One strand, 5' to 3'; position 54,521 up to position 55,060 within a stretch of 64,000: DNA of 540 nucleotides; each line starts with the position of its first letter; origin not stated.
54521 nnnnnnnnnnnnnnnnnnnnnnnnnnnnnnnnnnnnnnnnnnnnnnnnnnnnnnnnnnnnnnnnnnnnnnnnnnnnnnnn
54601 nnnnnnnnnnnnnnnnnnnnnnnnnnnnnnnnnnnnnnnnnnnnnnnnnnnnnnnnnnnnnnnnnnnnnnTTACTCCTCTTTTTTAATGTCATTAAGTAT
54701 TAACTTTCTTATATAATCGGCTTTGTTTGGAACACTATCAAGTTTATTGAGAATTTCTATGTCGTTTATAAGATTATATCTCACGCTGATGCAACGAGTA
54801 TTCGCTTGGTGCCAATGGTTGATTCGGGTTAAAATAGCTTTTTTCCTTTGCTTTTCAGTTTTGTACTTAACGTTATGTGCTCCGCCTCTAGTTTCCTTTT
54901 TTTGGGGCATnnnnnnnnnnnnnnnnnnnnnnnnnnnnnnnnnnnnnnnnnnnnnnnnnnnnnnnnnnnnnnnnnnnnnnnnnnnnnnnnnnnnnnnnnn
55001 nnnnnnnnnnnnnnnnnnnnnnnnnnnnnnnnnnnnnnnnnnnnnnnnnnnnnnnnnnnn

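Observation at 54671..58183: Antisense island in the prophage: ArdC-like gene plus six small (mostly acidic) ORFs ending in an RHH gene; candidate anti-defence (anti-restriction / anti-CRISPR) operon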

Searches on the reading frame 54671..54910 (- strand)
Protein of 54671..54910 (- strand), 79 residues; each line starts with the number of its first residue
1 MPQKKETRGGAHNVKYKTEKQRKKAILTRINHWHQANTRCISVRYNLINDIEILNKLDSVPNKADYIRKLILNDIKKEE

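Call 3: search_protein_families(library=pfam, proteins=[window:54671-54910:-], max_evalue=1)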
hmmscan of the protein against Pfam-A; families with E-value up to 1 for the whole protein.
window:54671-54910:- (79 aa): 0 families

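Call 4: search_protein_families(library=phrogs, proteins=[window:54671-54910:-], max_evalue=0.1)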
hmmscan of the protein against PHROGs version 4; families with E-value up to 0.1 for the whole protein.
window:54671-54910:- (79 aa): 1 family
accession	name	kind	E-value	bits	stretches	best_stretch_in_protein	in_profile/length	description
phrog_14312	-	unknown function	0.00013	23.5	1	39-78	4-42/87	-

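Call 33: search_protein_families(library=pfam, max_evalue=0.01, proteins=[L013:4995-6800:+, L016:3915-4454:+, L016:4820-5275:+, L016:5277-5867:+, L016:2159-2509:+, L016:3635-3901:+, L016:5879-6043:+, L016:6537-7061:+, L016:7217-7699:+, L018:7127-7708:+])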
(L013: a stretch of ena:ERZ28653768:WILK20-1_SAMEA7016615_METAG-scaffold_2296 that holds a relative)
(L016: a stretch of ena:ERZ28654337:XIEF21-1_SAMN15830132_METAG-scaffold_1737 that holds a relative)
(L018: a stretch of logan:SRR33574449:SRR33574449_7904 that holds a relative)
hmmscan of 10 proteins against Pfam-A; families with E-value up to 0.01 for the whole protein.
L013:4995-6800:+ (601 aa): 1 family
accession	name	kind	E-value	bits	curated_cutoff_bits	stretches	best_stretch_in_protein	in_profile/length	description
PF18818.7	MPTase-PolyVal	-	1.3e-23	83.9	27.5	1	241-352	4-109/126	Zincin-like metallopeptidase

L016:3915-4454:+ (179 aa): 0 families

L016:4820-5275:+ (151 aa): 0 families

L016:5277-5867:+ (196 aa): 0 families

L016:2159-2509:+ (116 aa): 1 family
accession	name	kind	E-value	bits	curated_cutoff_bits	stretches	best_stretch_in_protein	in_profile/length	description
PF06760.16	DUF1221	-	0.0094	15.9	25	0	33-111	121-196/215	Protein of unknown function (DUF1221)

L016:3635-3901:+ (88 aa): 0 families

L016:5879-6043:+ (54 aa): 0 families

L016:6537-7061:+ (174 aa): 0 families

L016:7217-7699:+ (160 aa): 0 families

L018:7127-7708:+ (193 aa): 0 families

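Call 34: search_protein_families(library=pfam, max_evalue=0.01, proteins=[L013:6745-7161:+, L013:7326-7733:+, L013:7720-7995:+, L017:2409-2894:+, L017:5428-5748:+, L017:5751-5960:+, L016:2522-2872:+, L016:2885-3622:+, L016:4468-4806:+, L016:6047-6565:+])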
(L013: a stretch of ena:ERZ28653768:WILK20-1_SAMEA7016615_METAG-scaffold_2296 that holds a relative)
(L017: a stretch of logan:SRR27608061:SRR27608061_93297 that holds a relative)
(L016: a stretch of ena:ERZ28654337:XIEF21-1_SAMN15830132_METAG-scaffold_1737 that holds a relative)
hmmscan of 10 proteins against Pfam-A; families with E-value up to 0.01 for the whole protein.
L013:6745-7161:+ (138 aa): 0 families

L013:7326-7733:+ (135 aa): 0 families

L013:7720-7995:+ (91 aa): 1 family
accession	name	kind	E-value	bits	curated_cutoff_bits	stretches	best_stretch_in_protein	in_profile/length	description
PF07151.18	DUF1391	-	0.0079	16.3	27.3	0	40-57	30-47/48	Protein of unknown function (DUF1391)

L017:2409-2894:+ (161 aa): 0 families

L017:5428-5748:+ (106 aa): 0 families

L017:5751-5960:+ (69 aa): 0 families

L016:2522-2872:+ (116 aa): 0 families

L016:2885-3622:+ (245 aa): 0 families

L016:4468-4806:+ (112 aa): 0 families

L016:6047-6565:+ (172 aa): 1 family
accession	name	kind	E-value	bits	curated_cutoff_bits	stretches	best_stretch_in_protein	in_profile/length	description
PF04012.17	PspA_IM30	-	0.0022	18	33.9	1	2-44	97-139/220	PspA/IM30 family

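Call 50: search_protein_families(library=padloc, max_evalue=0.01, proteins=[P0001, P0005, P0007, P0012, P0013, P0014, P0017, P0020])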
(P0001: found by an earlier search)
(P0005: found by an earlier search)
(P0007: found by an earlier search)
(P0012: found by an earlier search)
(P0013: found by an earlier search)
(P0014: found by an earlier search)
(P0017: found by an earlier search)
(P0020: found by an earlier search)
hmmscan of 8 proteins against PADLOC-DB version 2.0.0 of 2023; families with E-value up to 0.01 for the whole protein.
P0001 (369 aa): 0 families

P0005 (114 aa): 0 families

P0007 (208 aa): 0 families

P0012 (89 aa): 0 families

P0013 (56 aa): 0 families

P0014 (59 aa): 0 families

P0017 (92 aa): 0 families

P0020 (79 aa): 0 families

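Call 78: search_protein_families(library=ncbifam, max_evalue=1, proteins=[P0001, P0005, P0007, P0012, P0013, P0014, P0017, P0020, P0100, P0111])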
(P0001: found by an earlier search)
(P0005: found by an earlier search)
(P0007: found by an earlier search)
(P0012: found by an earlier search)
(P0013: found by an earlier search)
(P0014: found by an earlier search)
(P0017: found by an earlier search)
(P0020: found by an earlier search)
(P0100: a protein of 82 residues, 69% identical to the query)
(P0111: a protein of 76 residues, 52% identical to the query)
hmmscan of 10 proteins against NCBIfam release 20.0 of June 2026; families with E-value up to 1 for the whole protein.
P0001 (369 aa): 1 family
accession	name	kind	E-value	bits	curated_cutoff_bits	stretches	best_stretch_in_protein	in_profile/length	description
NF009006.1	PRK12351.1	equivalog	0.068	11.6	550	1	244-321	136-214/376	bifunctional 2-methylcitrate synthase/citrate synthase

P0005 (114 aa): 0 families

P0007 (208 aa): 0 families

P0012 (89 aa): 1 family
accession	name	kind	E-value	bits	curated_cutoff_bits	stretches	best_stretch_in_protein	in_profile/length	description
NF010673.0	PRK14070.1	equivalog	0.1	12.7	119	1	56-88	24-56/75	exodeoxyribonuclease VII small subunit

P0013 (56 aa): 0 families

P0014 (59 aa): 0 families

P0017 (92 aa): 0 families

P0020 (79 aa): 1 family
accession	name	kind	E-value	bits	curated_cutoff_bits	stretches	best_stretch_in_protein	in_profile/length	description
NF005868.0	PRK07806.1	subfamily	0.19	11.3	162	1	9-74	30-92/248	SDR family oxidoreductase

P0100 (82 aa): 2 families
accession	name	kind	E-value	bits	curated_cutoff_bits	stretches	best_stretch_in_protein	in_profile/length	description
NF005400.0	PRK06947.1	equivalog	0.0089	15.3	367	1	8-71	29-89/252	SDR family oxidoreductase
NF004777.0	PRK06123.1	equivalog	0.044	13.2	383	1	7-70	25-85/249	SDR family oxidoreductase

P0111 (76 aa): 0 families

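Call 92: search_protein_families(library=pfam, max_evalue=0.001, proteins=[P0138])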
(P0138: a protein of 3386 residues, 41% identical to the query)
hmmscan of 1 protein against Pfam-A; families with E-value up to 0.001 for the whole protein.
P0138 (3386 aa): 19 families
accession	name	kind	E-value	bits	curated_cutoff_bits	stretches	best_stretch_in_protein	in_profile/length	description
PF07679.22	I-set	-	0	1440.9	23.7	36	961-1036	2-78/90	Immunoglobulin I-set domain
PF13927.12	Ig_3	-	0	1011.5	30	26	961-1033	3-76/78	Immunoglobulin domain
PF00047.31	ig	-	2e-283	916.1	21.8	24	3039-3106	2-72/81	Immunoglobulin domain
PF13895.12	Ig_2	-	4.9e-208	674.4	27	14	2509-2576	10-67/79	Immunoglobulin domain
PF07686.23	V-set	-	1.1e-115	380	26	3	966-1033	3-92/109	Immunoglobulin V-set domain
PF16706.11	Izumo-Ig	-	3.1e-86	283.9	26.7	0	261-344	2-86/88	Izumo-like Immunoglobulin domain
PF16681.11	Ig_5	-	1.3e-66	221.5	27.3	0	976-1042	9-67/82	Ig-like domain on T-cell surface glycoprotein CD3 epsilon chain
PF16680.11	Ig_4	-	5.3e-53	177.9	30.1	0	976-1042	3-58/71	T-cell surface glycoprotein CD3 delta chain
PF18452.7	Ig_6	-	1.8e-30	105.9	25.5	0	614-680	22-94/128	Immunoglobulin domain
PF07654.21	C1-set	-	2.1e-28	98.9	21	0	619-678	11-79/86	Immunoglobulin C1-set domain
PF05790.21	C2-set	-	4.4e-20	72.1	24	0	2021-2044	44-68/80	Immunoglobulin C2-set domain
PF22854.2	VEGFR1-3_N_Ig-like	-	3.9e-15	56.3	35.4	0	1254-1313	37-99/110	VEGFR1-3, N-terminal Ig-like domain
PF11465.14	Receptor_2B4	-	2.7e-12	47.3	21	0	947-1030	3-87/108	Natural killer cell receptor 2B4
PF22640.1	ManC_GMP_beta-helix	-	3.6e-10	40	27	0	1041-1071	11-41/55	MannoseP isomerase/GMP-like beta-helix domain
PF09391.15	DUF2000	-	5.8e-09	36.4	25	0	297-354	11-66/133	Protein of unknown function (DUF2000)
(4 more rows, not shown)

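Call 94: search_protein_families(library=phrogs, max_evalue=0.001, proteins=[L016:6537-7061:+, L016:3915-4454:+, L016:4820-5275:+, L016:5277-5867:+, L016:2159-2509:+, L016:7217-7699:+, L017:2409-2894:+, L016:2885-3622:+, L022:7296-8993:+, L058:5503-6738:+])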
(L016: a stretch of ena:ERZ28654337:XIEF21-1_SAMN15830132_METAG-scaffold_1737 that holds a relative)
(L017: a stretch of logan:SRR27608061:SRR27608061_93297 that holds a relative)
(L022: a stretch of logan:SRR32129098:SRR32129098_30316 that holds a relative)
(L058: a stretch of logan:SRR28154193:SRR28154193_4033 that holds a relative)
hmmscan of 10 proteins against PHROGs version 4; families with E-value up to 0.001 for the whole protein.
L016:6537-7061:+ (174 aa): 1 family
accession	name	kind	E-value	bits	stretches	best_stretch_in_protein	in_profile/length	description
phrog_799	-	other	9.7e-37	128.2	1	4-171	205-372/458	DNA methyltransferase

L016:3915-4454:+ (179 aa): 0 families

L016:4820-5275:+ (151 aa): 0 families

L016:5277-5867:+ (196 aa): 0 families

L016:2159-2509:+ (116 aa): 1 family
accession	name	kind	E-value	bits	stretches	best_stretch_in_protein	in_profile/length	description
phrog_17808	-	unknown function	2e-11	45.3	1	53-115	63-128/137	-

L016:7217-7699:+ (160 aa): 0 families

L017:2409-2894:+ (161 aa): 1 family
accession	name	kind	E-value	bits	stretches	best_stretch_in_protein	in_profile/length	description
phrog_4534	-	unknown function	2.9e-15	57.7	1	44-144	23-129/133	-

L016:2885-3622:+ (245 aa): 0 families

L022:7296-8993:+ (565 aa): 1 family
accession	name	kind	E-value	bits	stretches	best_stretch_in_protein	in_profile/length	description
phrog_10415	-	unknown function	0.00094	20.6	1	191-251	61-117/129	-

L058:5503-6738:+ (411 aa): 3 families
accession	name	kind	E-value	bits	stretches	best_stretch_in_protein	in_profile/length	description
phrog_16683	-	unknown function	3.9e-12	47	1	111-384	71-322/368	-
phrog_2443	-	other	1.4e-05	24.9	1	141-368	145-364/801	amidoligase enzyme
phrog_22302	-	unknown function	0.00019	21.3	1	193-293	109-206/453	-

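Call 95: search_protein_families(library=pfam, max_evalue=0.01, proteins=[L022:7296-8993:+, L022:9073-9432:+, L022:9453-9959:+, L022:10269-10661:+, L058:5503-6738:+, L058:6766-7350:+, L058:7364-7987:+, L058:9388-10047:+, L059:7476-7988:+, L059:8913-9245:+])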
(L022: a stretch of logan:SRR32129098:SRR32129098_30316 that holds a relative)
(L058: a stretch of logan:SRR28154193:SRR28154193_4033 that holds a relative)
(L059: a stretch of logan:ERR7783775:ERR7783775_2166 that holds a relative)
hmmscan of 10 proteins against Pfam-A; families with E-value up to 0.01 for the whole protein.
L022:7296-8993:+ (565 aa): 0 families

L022:9073-9432:+ (119 aa): 0 families

L022:9453-9959:+ (168 aa): 0 families

L022:10269-10661:+ (130 aa): 0 families

L058:5503-6738:+ (411 aa): 1 family
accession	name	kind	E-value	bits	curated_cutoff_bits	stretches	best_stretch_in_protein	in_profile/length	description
PF12224.13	Amidoligase_2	-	0.00017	22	22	1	223-362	95-244/245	Putative amidoligase enzyme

L058:6766-7350:+ (194 aa): 0 families

L058:7364-7987:+ (207 aa): 0 families

L058:9388-10047:+ (219 aa): 2 families
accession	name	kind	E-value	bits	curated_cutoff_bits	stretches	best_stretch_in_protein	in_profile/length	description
PF13328.12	HD_4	-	0.00019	21.7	27.2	1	88-154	1-70/156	HD domain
PF01966.28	HD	-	0.0059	17.3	22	0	118-178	22-86/116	HD domain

L059:7476-7988:+ (170 aa): 0 families

L059:8913-9245:+ (110 aa): 0 families
